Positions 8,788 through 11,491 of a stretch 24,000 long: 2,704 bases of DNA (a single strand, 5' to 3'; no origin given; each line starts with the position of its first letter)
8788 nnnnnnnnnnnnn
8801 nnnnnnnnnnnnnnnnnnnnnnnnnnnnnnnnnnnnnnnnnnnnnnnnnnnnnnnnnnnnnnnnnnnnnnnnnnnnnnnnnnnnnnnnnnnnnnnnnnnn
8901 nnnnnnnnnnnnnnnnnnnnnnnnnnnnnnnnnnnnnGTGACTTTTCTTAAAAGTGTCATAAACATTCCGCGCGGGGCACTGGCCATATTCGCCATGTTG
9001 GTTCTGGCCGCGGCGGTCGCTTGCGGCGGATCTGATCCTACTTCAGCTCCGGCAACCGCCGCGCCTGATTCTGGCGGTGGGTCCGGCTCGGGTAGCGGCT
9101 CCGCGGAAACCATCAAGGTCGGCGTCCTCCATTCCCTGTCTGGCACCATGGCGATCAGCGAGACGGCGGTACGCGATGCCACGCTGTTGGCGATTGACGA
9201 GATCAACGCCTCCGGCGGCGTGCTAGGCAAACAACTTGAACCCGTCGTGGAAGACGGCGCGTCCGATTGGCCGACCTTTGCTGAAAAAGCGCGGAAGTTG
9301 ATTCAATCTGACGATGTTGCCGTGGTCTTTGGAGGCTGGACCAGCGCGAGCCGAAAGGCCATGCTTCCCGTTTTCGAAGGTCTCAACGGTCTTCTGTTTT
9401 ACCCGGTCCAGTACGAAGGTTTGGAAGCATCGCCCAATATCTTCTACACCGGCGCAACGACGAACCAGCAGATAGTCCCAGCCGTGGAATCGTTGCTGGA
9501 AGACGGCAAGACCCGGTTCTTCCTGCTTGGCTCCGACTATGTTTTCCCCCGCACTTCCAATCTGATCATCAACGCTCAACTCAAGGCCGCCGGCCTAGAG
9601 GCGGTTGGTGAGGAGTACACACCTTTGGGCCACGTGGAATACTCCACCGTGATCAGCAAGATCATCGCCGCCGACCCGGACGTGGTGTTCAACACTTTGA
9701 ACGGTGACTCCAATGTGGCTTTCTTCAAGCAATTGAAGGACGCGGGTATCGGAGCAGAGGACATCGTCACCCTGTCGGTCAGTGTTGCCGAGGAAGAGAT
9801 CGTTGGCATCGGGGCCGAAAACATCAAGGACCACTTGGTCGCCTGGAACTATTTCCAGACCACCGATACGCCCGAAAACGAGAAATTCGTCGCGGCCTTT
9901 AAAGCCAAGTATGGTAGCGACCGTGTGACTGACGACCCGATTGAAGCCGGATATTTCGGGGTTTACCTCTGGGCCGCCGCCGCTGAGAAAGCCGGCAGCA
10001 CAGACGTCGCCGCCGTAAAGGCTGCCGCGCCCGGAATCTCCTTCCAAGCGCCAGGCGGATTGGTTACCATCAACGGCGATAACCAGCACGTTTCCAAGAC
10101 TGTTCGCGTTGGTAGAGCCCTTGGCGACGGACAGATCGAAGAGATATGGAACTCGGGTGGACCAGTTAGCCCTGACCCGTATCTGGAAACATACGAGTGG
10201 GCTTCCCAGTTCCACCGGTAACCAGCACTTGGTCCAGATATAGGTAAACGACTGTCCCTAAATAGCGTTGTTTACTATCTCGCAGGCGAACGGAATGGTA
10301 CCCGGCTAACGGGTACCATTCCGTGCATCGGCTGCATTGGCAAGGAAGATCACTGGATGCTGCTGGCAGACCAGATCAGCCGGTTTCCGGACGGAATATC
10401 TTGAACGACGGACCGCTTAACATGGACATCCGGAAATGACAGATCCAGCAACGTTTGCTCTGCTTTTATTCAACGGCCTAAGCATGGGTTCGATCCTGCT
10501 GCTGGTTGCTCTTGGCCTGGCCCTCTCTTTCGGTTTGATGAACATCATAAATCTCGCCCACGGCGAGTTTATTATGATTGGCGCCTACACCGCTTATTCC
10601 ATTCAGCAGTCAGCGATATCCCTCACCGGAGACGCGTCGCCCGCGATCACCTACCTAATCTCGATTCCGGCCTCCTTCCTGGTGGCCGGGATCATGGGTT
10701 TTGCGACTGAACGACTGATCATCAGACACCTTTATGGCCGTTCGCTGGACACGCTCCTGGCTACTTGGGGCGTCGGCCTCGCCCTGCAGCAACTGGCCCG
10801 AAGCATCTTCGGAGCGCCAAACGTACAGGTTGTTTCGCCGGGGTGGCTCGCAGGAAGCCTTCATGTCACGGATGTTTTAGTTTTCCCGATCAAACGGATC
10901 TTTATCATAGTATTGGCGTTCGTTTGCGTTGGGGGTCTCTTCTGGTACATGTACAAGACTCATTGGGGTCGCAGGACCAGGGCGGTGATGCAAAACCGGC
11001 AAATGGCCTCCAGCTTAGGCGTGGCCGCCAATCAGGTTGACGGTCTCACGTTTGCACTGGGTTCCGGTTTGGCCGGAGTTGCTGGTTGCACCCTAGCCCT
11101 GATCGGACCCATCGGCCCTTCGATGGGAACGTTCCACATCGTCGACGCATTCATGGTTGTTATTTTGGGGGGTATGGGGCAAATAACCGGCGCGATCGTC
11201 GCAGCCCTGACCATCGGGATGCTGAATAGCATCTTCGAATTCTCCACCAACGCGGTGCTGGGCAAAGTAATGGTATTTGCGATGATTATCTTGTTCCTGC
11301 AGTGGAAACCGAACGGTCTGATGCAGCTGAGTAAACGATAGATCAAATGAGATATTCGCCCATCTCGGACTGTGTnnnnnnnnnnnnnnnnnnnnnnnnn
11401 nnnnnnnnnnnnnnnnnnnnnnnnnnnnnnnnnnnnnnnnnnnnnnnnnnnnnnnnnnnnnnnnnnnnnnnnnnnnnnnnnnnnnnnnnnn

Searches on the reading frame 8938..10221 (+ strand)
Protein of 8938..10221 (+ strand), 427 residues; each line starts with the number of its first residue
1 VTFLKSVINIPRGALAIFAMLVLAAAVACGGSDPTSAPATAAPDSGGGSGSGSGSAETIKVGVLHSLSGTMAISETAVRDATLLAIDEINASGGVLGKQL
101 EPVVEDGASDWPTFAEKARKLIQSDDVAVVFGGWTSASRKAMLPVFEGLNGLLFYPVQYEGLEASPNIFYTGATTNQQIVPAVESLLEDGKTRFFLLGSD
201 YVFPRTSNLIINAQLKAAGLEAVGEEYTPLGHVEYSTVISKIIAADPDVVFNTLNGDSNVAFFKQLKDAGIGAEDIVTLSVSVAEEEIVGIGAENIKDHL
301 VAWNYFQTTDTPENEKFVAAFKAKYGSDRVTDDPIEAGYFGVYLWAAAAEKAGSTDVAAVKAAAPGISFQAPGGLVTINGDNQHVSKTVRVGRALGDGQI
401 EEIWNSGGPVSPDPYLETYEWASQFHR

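Call 3: search_protein_families(library=pfam, proteins=[window:8938-10221:+])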
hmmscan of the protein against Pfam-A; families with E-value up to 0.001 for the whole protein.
window:8938-10221:+ (427 aa): 3 families
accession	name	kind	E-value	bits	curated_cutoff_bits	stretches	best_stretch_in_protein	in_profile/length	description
PF13433.12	Peripla_BP_5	-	1.1e-151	505.5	27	1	59-419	1-361/363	Periplasmic binding protein domain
PF13458.12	Peripla_BP_6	-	6.6e-87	292.8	31.7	1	58-397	1-341/343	Periplasmic binding protein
PF01094.35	ANF_receptor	-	7e-08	32.3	25.4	1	79-371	3-298/353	Receptor family ligand binding region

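Call 30: find_homologous_proteins(query=window:8938-10218:+, max_evalue=1e-50)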
Query window:8938-10218:+ (427 aa): 8000 proteins with E <= 1e-50 among 8000 candidates; the best 120 are listed.
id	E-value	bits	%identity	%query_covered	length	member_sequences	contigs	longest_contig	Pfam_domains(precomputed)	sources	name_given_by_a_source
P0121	8.9e-278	939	100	100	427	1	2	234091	PF01094.35,PF13433.13,PF13458.13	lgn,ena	-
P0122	2.6e-277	937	100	100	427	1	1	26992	PF01094.35,PF13433.13,PF13458.13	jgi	-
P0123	2.7e-265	898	100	96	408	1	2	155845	PF01094.35,PF13433.13,PF13458.13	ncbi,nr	ncbi:MAG: urea ABC transporter substrate-binding protein [Chloroflexi bacterium]|nr:urea ABC transpo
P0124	4.1e-257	871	92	100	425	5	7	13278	PF01094.35,PF13433.13,PF13458.13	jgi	jgi:urea transport system substrate-binding protein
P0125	6.5e-254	860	91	100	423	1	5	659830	PF01094.35,PF13433.13,PF13458.13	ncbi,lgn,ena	-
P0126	1.2e-246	836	92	97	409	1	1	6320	PF01094.35,PF13433.13,PF13458.13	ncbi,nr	ncbi:MAG: urea ABC transporter substrate-binding protein [Chloroflexi bacterium]|nr:urea ABC transpo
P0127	1.5e-232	790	84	100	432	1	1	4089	PF01094.35,PF13433.13,PF13458.13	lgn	-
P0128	3.9e-232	789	84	100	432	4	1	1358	PF01094.35,PF13433.13,PF13458.13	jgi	jgi:urea transport system substrate-binding protein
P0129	3.4e-230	782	82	100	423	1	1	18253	PF01094.35,PF13433.13,PF13458.13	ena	-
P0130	2.5e-228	776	84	100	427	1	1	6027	PF01094.35,PF13433.13,PF13458.13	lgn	-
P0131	1.0e-226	771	83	100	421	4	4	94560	PF01094.35,PF13433.13,PF13458.13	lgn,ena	-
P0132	1.7e-226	770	81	100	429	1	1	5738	PF01094.35,PF13433.13,PF13458.13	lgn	-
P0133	5.3e-221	752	81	98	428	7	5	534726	PF13433.13,PF13458.13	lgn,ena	-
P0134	6.1e-218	742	78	100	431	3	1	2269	PF01094.35,PF13433.13,PF13458.13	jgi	jgi:urea transport system substrate-binding protein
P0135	2.3e-217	740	81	97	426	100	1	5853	PF01094.35,PF13433.13,PF13458.13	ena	-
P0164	4.5e-209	713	83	87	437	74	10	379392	PF01094.35,PF13433.13,PF13458.13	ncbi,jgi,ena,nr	ncbi:MAG: urea ABC transporter substrate-binding protein [Chloroflexi bacterium]|nr:urea ABC transpo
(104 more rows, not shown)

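Call 31: find_encoding_contigs(protein=P0125, flank=10000, max_places=3)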
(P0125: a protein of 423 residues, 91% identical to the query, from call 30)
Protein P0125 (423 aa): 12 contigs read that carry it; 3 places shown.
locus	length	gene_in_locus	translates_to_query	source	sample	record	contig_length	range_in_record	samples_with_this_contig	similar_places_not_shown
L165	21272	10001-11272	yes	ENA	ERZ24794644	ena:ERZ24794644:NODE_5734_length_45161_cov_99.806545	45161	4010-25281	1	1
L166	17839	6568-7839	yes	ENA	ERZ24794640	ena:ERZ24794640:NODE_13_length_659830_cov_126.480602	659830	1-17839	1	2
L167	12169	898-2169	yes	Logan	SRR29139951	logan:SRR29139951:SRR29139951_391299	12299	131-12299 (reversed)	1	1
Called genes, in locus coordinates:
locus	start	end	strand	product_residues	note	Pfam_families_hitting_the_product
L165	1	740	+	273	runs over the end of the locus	PF13489:Methyltransf_23, PF01209:Ubie_methyltran, PF02390:Methyltransf_4 (weak), PF13649:Methyltransf_25, PF13847:Methyltransf_31, PF08241:Methyltransf_11, PF08242:Methyltransf_12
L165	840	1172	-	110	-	-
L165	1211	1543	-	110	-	PF14534:DUF4440 (weak), PF12680:SnoaL_2 (weak)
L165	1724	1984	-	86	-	-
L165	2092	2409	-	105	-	PF07045:DUF1330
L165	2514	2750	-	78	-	-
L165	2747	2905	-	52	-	-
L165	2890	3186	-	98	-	-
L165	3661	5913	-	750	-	PF00082:Peptidase_S8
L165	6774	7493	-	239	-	-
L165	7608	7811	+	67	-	PF09855:Zn_ribbon_13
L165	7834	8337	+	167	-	PF02776:TPP_enzyme_N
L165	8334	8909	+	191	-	PF02775:TPP_enzyme_C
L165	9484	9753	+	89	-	PF00547:Urease_gamma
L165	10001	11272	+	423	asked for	PF13433:Peripla_BP_5, PF13458:Peripla_BP_6, PF01094:ANF_receptor (weak)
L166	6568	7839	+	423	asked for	PF13433:Peripla_BP_5, PF13458:Peripla_BP_6, PF01094:ANF_receptor (weak)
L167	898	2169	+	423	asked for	PF13433:Peripla_BP_5, PF13458:Peripla_BP_6, PF01094:ANF_receptor (weak)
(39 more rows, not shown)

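Call 32: find_encoding_contigs(protein=P0124, flank=10000, max_places=3)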
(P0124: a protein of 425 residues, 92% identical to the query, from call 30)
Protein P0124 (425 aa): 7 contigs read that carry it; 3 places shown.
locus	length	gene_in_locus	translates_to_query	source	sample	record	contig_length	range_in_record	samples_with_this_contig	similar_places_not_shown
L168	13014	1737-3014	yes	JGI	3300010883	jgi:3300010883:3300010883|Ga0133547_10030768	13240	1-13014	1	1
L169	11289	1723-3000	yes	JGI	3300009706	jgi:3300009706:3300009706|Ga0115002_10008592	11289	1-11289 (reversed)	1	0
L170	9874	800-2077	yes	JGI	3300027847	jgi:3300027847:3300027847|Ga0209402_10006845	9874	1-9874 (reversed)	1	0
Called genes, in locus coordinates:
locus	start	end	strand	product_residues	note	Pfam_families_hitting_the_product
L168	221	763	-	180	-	-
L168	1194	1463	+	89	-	PF00547:Urease_gamma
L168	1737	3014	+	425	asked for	PF13433:Peripla_BP_5, PF13458:Peripla_BP_6, PF01094:ANF_receptor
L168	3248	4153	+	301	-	PF02653:BPD_transp_2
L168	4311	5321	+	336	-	PF02653:BPD_transp_2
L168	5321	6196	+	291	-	PF13476:AAA_23 (faint), PF00005:ABC_tran, PF02463:SMC_N (faint), PF13304:AAA_21 (faint), PF12399:BCA_ABC_TP_C (weak)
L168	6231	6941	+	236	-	PF00005:ABC_tran, PF13304:AAA_21 (faint)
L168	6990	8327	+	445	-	PF03951:Gln-synt_N, PF00120:Gln-synt_C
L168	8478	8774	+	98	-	PF00699:Urease_beta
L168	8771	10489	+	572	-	PF00449:Urease_alpha, PF01979:Amidohydro_1, PF07969:Amidohydro_3 (weak)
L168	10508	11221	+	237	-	PF01730:UreF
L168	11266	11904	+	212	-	PF02492:cobW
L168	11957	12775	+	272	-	PF01774:UreD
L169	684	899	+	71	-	-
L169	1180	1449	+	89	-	PF00547:Urease_gamma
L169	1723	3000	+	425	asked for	PF13433:Peripla_BP_5, PF13458:Peripla_BP_6, PF01094:ANF_receptor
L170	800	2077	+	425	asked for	PF13433:Peripla_BP_5, PF13458:Peripla_BP_6, PF01094:ANF_receptor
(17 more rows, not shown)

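Call 33: find_encoding_contigs(protein=P0131, flank=10000, max_places=2)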
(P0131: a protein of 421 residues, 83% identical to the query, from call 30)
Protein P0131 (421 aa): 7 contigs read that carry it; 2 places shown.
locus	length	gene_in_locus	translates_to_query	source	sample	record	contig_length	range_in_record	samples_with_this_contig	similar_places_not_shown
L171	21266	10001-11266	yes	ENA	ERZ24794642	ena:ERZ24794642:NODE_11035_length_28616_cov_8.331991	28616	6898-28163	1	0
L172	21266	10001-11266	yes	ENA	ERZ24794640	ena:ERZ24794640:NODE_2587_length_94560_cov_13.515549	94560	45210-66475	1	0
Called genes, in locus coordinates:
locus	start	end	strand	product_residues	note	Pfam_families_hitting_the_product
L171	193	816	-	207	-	-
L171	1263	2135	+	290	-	PF00483:NTP_transferase, PF12804:NTP_transf_3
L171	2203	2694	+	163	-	PF12867:DinB_2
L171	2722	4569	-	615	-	PF00009:GTP_EFTU, PF03144:GTP_EFTU_D2, PF00679:EFG_C, PF06421:LepA_C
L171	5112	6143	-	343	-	PF00005:ABC_tran, PF08352:oligo_HPY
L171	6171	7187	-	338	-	PF00005:ABC_tran, PF13304:AAA_21 (weak), PF08352:oligo_HPY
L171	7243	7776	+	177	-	-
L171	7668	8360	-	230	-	PF01391:Collagen (weak)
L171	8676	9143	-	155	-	PF00072:Response_reg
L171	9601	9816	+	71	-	PF00547:Urease_gamma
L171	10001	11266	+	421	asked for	PF13433:Peripla_BP_5, PF13458:Peripla_BP_6, PF01094:ANF_receptor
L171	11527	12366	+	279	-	PF02653:BPD_transp_2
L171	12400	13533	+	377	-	PF02653:BPD_transp_2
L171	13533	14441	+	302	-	PF02463:SMC_N (faint), PF00005:ABC_tran, PF13304:AAA_21 (faint), PF12399:BCA_ABC_TP_C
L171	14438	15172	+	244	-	PF00005:ABC_tran, PF13304:AAA_21 (faint)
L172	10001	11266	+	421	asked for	PF13433:Peripla_BP_5, PF13458:Peripla_BP_6, PF01094:ANF_receptor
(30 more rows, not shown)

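Call 36: search_protein_families(library=ncbifam, proteins=[window:8938-10221:+], max_evalue=1e-10)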
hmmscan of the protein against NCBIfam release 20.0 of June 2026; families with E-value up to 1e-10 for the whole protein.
window:8938-10221:+ (427 aa): 3 families
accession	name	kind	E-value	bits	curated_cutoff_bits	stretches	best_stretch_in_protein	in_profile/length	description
TIGR03407.1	urea_ABC_UrtA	exception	3.1e-173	575.7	492.75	1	59-415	1-360/361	urea ABC transporter substrate-binding protein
TIGR03669.1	urea_ABC_arch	equivalog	1.2e-67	228.6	494.8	1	59-401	1-343/375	urea ABC transporter substrate-binding protein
NF011933.0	PRK15404.1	subfamily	1.5e-14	53.9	477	1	53-377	21-343/370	high-affinity branched-chain amino acid ABC transporter substrate-binding protein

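Call 41: find_encoding_contigs(protein=P0133, flank=10000, max_places=2)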
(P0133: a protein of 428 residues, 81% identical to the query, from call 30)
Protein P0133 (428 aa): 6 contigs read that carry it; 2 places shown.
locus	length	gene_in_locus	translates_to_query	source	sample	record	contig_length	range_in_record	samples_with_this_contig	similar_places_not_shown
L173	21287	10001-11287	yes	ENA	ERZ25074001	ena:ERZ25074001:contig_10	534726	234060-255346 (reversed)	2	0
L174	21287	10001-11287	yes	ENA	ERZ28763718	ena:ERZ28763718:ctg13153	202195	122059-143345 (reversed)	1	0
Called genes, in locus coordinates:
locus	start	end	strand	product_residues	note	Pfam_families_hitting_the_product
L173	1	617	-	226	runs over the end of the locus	PF00550:PP-binding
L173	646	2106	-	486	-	PF00501:AMP-binding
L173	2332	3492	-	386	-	PF24269:DUF7467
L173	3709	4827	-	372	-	PF05598:DUF772, PF01609:DDE_Tnp_1, PF13751:DDE_Tnp_1_6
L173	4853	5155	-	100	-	-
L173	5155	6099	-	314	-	PF13276:HTH_21, PF00665:rve, PF13683:rve_3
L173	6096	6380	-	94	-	PF01527:HTH_Tnp_1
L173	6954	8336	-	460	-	PF00501:AMP-binding, PF13193:AMP-binding_C, PF00550:PP-binding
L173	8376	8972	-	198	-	PF00501:AMP-binding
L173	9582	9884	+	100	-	PF00547:Urease_gamma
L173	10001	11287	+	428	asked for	PF13433:Peripla_BP_5, PF13458:Peripla_BP_6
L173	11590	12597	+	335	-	PF02653:BPD_transp_2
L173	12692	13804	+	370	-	PF02653:BPD_transp_2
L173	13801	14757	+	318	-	PF00005:ABC_tran, PF13304:AAA_21 (faint), PF12399:BCA_ABC_TP_C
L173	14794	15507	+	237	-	PF00005:ABC_tran, PF13304:AAA_21 (faint)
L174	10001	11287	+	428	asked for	PF13433:Peripla_BP_5, PF13458:Peripla_BP_6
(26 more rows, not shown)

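Call 42: find_encoding_contigs(protein=P0164, flank=10000, max_places=2)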
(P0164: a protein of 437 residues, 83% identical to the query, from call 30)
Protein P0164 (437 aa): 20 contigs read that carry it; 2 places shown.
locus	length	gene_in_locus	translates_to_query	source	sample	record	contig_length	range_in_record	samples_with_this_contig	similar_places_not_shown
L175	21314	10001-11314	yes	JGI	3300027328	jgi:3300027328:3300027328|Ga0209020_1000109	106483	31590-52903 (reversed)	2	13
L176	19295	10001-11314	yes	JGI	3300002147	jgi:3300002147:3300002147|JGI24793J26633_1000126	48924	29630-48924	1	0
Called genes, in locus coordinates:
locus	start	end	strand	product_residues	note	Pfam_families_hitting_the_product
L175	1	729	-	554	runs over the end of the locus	PF00672:HAMP, PF02518:HATPase_c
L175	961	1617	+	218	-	PF02632:BioY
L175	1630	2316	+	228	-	PF13483:Lactamase_B_3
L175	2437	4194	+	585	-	PF02129:Peptidase_S15, PF08530:PepX_C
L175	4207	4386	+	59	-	-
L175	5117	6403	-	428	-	PF18862:ApeA_NTD1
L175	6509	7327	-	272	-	PF13489:Methyltransf_23 (weak), PF13847:Methyltransf_31 (faint), PF08241:Methyltransf_11, PF08242:Methyltransf_12, PF13649:Methyltransf_25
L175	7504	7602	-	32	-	-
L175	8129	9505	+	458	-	PF22039:HUTI_composite_bact, PF01979:Amidohydro_1, PF07969:Amidohydro_3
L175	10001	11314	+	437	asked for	PF13433:Peripla_BP_5, PF13458:Peripla_BP_6, PF01094:ANF_receptor (weak)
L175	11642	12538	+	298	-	PF02653:BPD_transp_2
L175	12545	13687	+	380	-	PF02653:BPD_transp_2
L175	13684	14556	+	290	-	PF00005:ABC_tran, PF13304:AAA_21 (faint), PF12399:BCA_ABC_TP_C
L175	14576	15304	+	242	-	PF00005:ABC_tran, PF13304:AAA_21 (faint)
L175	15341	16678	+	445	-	PF03951:Gln-synt_N, PF00120:Gln-synt_C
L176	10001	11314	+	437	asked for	PF13433:Peripla_BP_5, PF13458:Peripla_BP_6, PF01094:ANF_receptor (weak)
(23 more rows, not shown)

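Call 43: find_encoding_contigs(protein=P0129, flank=10000, max_places=2)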
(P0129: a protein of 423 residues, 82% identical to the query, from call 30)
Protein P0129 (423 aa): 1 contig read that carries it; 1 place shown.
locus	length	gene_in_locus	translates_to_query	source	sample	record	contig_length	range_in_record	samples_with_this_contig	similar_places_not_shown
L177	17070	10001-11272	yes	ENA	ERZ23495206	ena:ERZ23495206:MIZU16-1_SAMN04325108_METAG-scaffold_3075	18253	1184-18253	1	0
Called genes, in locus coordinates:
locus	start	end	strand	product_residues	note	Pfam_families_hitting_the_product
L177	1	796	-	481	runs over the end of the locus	PF07719:TPR_2 (faint)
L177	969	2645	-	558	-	PF07969:Amidohydro_3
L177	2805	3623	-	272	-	PF01774:UreD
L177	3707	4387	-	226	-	PF02492:cobW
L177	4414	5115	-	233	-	PF01730:UreF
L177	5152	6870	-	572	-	PF00449:Urease_alpha, PF01979:Amidohydro_1, PF07969:Amidohydro_3 (weak)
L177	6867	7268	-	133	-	PF00699:Urease_beta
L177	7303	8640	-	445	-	PF03951:Gln-synt_N, PF00120:Gln-synt_C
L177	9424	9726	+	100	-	PF00547:Urease_gamma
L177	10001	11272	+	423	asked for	PF13458:Peripla_BP_6, PF13433:Peripla_BP_5, PF01094:ANF_receptor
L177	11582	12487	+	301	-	PF02653:BPD_transp_2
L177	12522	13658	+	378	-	PF02653:BPD_transp_2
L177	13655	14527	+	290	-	PF02463:SMC_N (faint), PF00005:ABC_tran, PF13304:AAA_21 (faint), PF12399:BCA_ABC_TP_C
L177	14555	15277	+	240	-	PF00005:ABC_tran, PF13304:AAA_21 (faint)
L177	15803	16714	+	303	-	PF00106:adh_short, PF01370:Epimerase, PF08659:KR, PF13561:adh_short_C2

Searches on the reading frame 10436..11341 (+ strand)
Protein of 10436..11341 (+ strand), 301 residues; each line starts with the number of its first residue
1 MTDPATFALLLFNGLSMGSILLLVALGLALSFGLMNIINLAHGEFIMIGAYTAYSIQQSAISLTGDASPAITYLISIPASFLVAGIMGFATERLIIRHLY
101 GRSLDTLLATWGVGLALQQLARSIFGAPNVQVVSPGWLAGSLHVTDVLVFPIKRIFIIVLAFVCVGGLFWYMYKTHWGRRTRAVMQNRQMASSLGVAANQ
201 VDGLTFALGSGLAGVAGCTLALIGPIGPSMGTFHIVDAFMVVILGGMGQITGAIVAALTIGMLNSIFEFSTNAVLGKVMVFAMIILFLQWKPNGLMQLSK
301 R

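Call 3: search_protein_families(library=pfam, proteins=[window:10436-11341:+])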
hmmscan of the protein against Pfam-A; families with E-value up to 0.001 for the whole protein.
window:10436-11341:+ (301 aa): 1 family
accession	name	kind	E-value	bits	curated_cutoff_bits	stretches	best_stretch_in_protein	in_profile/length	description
PF02653.21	BPD_transp_2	-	3.8e-43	148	26.8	1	11-288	2-269/269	Branched-chain amino acid transport system / permease component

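Call 36: search_protein_families(library=ncbifam, proteins=[window:10436-11341:+], max_evalue=1e-10)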
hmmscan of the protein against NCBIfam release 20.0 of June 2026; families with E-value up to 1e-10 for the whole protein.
window:10436-11341:+ (301 aa): 3 families
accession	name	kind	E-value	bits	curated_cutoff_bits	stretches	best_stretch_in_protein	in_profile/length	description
TIGR03409.1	urea_trans_UrtB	equivalog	4.9e-116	387.5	250.3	1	11-301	4-291/291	urea ABC transporter permease subunit UrtB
TIGR03622.1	urea_t_UrtB_arc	equivalog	1.2e-46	159.3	374.25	1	19-297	12-278/284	urea ABC transporter, permease protein UrtB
NF008011.0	PRK10740.1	equivalog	6.1e-28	98.3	379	1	9-296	10-300/308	high-affinity branched-chain amino acid ABC transporter permease LivH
